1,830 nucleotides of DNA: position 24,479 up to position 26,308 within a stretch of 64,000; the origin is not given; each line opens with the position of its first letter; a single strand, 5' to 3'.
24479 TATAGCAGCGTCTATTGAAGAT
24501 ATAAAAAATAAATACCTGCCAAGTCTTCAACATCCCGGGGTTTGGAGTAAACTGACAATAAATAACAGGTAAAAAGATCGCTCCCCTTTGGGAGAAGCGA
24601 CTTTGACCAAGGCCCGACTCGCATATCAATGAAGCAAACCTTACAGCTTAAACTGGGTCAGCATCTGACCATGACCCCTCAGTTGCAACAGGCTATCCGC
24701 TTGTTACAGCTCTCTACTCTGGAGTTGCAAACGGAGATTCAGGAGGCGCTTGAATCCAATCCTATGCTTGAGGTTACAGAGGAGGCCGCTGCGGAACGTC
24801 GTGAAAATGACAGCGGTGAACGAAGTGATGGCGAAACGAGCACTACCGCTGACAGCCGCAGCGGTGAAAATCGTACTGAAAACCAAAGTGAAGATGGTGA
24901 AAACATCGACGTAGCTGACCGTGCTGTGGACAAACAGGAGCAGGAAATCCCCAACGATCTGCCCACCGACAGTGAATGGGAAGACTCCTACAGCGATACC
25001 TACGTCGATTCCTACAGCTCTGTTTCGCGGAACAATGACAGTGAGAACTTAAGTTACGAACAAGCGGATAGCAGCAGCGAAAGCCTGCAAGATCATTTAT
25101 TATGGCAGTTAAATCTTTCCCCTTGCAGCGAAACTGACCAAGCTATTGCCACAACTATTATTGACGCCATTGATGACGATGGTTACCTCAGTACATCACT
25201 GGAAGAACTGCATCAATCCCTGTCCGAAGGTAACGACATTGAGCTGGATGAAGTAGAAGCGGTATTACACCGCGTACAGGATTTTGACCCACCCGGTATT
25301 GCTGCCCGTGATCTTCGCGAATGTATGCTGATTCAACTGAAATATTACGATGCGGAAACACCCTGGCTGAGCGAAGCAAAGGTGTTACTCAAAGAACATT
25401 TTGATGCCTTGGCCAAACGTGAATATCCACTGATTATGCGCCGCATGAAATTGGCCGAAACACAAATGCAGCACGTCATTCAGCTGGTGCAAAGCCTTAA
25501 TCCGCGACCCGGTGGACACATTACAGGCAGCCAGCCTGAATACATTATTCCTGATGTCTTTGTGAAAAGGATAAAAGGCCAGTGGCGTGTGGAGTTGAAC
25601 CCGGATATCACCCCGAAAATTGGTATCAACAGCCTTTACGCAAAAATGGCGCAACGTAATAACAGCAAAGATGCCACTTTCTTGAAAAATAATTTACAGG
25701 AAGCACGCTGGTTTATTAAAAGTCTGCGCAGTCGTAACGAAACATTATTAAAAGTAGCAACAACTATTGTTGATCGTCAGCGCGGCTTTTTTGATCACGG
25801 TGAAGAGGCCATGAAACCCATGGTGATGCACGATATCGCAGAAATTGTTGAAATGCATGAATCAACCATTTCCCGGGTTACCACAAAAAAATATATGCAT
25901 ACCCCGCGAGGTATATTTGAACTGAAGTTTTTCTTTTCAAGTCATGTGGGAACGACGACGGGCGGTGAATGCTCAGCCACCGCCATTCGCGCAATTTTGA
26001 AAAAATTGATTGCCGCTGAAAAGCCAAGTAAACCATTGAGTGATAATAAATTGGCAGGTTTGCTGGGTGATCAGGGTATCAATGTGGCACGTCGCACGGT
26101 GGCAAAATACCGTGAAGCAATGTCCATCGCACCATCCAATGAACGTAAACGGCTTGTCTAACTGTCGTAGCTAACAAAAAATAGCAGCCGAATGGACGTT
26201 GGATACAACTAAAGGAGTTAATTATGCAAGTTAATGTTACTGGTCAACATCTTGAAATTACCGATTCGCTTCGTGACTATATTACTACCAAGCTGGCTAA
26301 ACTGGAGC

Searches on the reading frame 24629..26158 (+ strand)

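Call 90: search_protein_families(library=pfam, proteins=[window:24629-26158:+], max_evalue=0.00001)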
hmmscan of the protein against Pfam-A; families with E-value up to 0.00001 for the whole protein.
window:24629-26158:+ (510 aa): 3 families
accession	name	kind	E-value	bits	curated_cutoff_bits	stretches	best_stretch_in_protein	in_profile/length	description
PF04552.19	Sigma54_DBD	-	7.2e-68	227.8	22.8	1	350-508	2-160/160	Sigma-54, DNA binding domain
PF04963.19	Sigma54_CBD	-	5.4e-65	219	22.9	1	143-337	2-185/185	Sigma-54 factor, core binding domain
PF00309.25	Sigma54_AID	-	1.5e-17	63.5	23.8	1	5-49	2-46/46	Sigma-54 factor, Activator interacting domain (AID)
